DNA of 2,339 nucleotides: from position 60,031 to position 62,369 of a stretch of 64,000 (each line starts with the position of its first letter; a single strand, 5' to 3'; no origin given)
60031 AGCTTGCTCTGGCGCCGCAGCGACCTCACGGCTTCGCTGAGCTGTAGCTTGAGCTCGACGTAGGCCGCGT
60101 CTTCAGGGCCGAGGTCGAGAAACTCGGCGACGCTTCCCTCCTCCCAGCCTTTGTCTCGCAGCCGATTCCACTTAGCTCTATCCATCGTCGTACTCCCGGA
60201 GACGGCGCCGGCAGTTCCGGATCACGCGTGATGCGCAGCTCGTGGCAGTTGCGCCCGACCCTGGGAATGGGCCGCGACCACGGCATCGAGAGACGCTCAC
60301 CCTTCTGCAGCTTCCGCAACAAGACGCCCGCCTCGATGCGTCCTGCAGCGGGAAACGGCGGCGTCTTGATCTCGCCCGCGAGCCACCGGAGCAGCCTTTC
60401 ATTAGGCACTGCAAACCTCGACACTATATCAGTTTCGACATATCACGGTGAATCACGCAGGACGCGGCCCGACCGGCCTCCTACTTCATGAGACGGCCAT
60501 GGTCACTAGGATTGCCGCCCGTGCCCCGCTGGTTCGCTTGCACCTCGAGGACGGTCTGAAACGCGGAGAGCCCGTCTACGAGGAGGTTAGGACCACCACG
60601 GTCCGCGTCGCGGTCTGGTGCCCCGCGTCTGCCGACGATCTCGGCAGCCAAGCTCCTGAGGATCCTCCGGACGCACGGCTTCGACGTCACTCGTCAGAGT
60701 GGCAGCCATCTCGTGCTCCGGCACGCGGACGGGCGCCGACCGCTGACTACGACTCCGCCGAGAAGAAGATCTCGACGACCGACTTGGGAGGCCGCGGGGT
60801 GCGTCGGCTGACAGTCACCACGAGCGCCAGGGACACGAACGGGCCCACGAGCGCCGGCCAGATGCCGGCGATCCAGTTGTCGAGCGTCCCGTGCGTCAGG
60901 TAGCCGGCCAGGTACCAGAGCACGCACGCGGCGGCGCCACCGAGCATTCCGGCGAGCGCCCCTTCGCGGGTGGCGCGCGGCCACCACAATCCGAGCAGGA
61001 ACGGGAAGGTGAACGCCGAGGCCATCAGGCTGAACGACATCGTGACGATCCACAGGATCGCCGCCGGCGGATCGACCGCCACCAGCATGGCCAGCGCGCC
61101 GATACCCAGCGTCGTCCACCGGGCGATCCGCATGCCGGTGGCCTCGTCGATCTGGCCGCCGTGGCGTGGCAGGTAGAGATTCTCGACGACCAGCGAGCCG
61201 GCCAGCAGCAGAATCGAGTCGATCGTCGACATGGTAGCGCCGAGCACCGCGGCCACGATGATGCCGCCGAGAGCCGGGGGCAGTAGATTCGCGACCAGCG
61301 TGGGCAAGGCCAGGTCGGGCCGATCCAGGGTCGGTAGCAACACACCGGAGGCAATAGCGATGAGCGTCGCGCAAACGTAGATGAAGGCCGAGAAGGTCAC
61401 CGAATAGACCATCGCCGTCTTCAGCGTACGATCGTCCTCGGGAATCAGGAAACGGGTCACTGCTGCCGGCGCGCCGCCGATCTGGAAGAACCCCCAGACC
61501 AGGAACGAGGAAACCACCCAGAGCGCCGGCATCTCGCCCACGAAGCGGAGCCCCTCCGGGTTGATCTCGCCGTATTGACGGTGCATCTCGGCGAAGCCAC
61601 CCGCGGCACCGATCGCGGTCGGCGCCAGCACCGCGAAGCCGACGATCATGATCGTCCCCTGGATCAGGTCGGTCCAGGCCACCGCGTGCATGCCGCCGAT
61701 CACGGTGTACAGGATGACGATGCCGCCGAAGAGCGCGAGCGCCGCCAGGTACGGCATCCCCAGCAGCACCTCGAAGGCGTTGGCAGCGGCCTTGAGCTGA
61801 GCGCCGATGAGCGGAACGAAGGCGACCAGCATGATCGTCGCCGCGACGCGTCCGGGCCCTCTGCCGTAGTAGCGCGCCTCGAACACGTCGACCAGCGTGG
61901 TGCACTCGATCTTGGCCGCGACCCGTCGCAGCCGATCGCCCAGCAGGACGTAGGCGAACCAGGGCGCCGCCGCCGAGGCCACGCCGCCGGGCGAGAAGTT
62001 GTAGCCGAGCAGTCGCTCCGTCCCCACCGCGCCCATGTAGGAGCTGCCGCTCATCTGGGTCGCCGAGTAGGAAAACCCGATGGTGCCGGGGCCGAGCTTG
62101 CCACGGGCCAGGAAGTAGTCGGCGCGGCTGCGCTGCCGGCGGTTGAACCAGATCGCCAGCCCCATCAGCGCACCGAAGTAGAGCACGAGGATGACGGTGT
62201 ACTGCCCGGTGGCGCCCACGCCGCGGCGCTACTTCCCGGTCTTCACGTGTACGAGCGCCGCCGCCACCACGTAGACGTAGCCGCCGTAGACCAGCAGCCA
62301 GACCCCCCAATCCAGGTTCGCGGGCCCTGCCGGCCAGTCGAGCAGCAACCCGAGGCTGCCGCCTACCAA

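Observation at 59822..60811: Decayed toxin-antitoxin islet: intact HigA-like antitoxin with truncated HigB, plus HicB/HicA remnants, bounded by an IS630-like solo end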

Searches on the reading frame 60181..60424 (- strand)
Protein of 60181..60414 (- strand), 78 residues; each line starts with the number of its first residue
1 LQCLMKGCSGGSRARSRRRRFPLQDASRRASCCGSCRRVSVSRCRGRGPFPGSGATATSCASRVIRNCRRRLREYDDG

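Call 26: search_protein_representatives(protein=window:60221-60424:-)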
Query: 68 residues. Proteins with E-value up to 0.001 (for the whole library): 480; up to 1e-10: 145; up to 1e-30: 0. The best 150 are listed.
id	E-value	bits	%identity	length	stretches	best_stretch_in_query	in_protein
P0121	4.1e-19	83.8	69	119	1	9-66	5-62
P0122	6.9e-19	83.1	68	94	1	10-66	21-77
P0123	1.4e-18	82.1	67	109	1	9-65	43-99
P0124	4.3e-18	80.6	59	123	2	9-66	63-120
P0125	8.3e-18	79.7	70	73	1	9-62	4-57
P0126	9.8e-18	79.5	67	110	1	10-66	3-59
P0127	1.3e-17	79.1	67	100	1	9-66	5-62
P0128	1.6e-17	78.8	66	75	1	9-66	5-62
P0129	1.7e-17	78.7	60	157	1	7-66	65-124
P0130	2.3e-17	78.3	66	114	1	7-65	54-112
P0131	2.6e-17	78.1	62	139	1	6-66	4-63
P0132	3.1e-17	77.9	64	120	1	11-65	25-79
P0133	4.4e-17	77.4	72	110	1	14-66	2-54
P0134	5.5e-17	77.1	60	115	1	9-66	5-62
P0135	9.6e-17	76.3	66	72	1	14-66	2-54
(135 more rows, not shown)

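Call 47: search_protein_families(library=ncbifam, max_evalue=0.1, proteins=[window:60227-60409:-])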
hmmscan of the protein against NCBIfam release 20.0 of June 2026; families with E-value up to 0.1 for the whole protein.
seq(61 aa): 0 families

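Call 73: search_protein_families(library=pfam, max_evalue=1, proteins=[window:60181-60414:-])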
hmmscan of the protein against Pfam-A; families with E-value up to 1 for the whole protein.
seq(78 aa): 0 families

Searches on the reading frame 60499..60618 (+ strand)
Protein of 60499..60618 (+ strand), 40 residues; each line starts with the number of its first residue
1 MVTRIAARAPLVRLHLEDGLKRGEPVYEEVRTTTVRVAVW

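Call 47: search_protein_families(library=ncbifam, max_evalue=0.1, proteins=[window:60499-60618:+])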
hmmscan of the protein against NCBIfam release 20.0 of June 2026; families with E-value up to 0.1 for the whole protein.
seq(40 aa): 0 families

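Call 48: search_protein_families(library=pfam, max_evalue=1, proteins=[window:60499-60618:+])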
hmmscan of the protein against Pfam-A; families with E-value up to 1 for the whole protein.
seq(40 aa): 0 families

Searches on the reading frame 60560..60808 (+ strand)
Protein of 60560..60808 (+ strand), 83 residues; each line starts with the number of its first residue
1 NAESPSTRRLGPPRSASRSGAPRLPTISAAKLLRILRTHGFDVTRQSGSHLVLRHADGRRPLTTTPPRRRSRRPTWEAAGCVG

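Call 5: search_protein_families(library=pfam, max_evalue=1, proteins=[window:60560-60808:+])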
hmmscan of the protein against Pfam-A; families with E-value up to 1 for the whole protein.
seq(83 aa): 2 families
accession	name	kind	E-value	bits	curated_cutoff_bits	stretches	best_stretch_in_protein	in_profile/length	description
PF07927.17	HicA_toxin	-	3.6e-08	33.8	27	1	31-67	3-38/58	HicA toxin of bacterial toxin-antitoxin,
PF01870.24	Hjc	-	0.21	12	21.1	1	32-51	6-25/93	Archaeal holliday junction resolvase (hjc)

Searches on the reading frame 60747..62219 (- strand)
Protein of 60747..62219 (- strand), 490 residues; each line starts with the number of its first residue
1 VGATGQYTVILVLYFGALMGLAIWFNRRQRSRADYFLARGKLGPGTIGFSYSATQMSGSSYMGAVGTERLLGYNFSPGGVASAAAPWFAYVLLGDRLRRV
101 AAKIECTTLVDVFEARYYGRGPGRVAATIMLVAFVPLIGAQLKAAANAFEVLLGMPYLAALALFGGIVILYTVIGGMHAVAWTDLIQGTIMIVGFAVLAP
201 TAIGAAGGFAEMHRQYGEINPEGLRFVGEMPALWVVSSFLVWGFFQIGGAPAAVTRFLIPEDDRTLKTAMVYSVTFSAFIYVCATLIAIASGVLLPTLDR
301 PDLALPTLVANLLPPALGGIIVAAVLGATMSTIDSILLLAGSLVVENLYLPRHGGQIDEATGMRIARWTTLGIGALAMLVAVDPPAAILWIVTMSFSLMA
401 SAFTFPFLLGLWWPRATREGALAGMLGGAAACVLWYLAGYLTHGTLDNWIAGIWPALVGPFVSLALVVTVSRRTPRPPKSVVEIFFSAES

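Call 15: find_encoding_contigs(protein=window:60747-62219:-, flank=10000, max_places=10)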
Protein window:60747-62219:- (490 aa): no gene with exactly this product is on record in the collection.

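Call 39: find_related_loci(query=window:60750-62219:-, collection=metagenome_contigs, flank=5000)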
Query window:60750-62219:- (490 aa) in metagenome_contigs; peptide patterns used: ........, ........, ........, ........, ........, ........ (x = any residue, [..] = any of these).
116 stretches matched a pattern; 7 encode a relative of the query (tblastn E <= 1e-3); 7 distinct loci.
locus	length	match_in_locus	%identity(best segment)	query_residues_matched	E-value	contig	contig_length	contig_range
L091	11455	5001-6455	74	6-490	0e+0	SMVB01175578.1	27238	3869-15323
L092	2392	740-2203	75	3-490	0e+0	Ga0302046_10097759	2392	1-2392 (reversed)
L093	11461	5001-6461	66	1-487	0e+0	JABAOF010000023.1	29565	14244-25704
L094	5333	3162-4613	69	4-487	0e+0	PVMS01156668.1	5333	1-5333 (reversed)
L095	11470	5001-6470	73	1-490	0e+0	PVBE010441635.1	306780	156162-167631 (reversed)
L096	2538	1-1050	75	141-490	0e+0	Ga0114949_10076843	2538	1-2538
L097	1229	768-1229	69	4-157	1e-64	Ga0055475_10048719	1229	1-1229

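Call 48: search_protein_families(library=pfam, max_evalue=1, proteins=[window:60750-62219:-])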
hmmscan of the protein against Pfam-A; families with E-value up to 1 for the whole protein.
window:60750-62219:- (490 aa): 1 family
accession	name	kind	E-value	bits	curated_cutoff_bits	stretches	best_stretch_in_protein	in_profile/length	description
PF00474.23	SSF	-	1e-67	229.2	22.8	1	35-428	1-406/406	Sodium:solute symporter family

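Call 58: find_homologous_proteins(query=window:60750-62219:-, max_evalue=1e-100)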
Query window:60750-62219:- (490 aa): 184 proteins with E <= 1e-100 among 8000 candidates; the best 120 are listed.
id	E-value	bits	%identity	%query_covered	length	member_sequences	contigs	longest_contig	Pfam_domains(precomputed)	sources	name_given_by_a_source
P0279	0.0e+0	1063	100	100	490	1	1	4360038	PF00474.24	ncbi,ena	-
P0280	3.7e-261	885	82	100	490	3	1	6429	PF00474.24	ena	-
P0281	2.7e-249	846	77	100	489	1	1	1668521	PF00474.24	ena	-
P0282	1.7e-248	843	78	100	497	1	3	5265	PF00474.24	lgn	-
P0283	2.6e-247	840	79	100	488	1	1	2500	PF00474.24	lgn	-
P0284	9.5e-244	828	77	100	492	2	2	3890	PF00474.24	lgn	-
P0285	3.3e-243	826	77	100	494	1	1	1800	PF00474.24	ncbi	-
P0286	6.8e-243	825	77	100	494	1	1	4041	PF00474.24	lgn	-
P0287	3.1e-240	816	77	100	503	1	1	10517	PF00474.24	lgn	-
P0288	6.7e-240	815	75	99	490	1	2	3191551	PF00474.24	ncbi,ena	-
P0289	1.7e-239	814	74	99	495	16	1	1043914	PF00474.24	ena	-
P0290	9.2e-239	811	74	99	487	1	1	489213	PF00474.24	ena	-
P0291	3.6e-238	809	76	99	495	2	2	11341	PF00474.24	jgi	jgi:SSS family transporter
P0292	7.2e-238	808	75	100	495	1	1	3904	PF00474.24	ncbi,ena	-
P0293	1.1e-237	808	76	99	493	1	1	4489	PF00474.24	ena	-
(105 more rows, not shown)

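Call 59: find_encoding_contigs(protein=P0280, flank=6000, max_places=3)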
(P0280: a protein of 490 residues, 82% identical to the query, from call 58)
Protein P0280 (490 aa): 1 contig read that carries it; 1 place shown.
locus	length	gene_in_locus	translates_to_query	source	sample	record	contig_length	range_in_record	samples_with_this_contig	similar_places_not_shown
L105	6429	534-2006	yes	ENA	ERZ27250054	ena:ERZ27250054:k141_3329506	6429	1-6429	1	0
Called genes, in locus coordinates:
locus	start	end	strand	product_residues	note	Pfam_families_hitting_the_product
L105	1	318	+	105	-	?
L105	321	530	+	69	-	-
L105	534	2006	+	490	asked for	PF00474:SSF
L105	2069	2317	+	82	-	-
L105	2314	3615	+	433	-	-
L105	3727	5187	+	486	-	-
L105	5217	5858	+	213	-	PF20108:DUF6498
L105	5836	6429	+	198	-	?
